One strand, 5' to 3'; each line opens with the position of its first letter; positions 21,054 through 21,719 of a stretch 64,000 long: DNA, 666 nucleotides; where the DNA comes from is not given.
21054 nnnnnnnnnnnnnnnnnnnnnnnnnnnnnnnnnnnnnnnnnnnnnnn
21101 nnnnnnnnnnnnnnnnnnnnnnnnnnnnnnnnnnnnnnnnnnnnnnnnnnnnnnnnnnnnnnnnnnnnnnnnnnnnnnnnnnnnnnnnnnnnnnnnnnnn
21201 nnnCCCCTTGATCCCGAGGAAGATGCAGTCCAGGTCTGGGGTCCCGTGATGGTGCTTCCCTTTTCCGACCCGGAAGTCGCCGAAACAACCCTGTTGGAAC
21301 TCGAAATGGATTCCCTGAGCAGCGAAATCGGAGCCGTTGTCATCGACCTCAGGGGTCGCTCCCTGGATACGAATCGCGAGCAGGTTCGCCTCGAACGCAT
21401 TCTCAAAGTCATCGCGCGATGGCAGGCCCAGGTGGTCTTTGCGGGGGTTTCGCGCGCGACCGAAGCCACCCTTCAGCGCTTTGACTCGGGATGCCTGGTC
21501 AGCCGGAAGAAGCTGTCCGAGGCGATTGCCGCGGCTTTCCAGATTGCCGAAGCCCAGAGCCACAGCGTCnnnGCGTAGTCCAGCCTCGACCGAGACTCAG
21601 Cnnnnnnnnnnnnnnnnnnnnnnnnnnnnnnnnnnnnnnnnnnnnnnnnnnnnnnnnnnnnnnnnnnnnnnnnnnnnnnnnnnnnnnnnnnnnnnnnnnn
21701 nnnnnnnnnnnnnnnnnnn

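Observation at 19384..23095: Three-gene signalling cluster: RR-HD-GYP, V4R-STAS fusion, DUF4388-J-domain-TPR protein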

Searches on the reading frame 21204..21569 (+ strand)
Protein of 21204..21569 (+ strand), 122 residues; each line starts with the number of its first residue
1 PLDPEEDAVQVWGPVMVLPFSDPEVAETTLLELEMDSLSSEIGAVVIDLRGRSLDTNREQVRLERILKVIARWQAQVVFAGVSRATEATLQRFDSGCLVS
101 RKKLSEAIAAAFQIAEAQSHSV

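Call 72: search_solved_structures(query=window:21204-21569:+, max_evalue=10, show_alignments=4)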
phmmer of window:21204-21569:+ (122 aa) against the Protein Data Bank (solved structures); distinct sequences matched with E-value up to 10: 0.
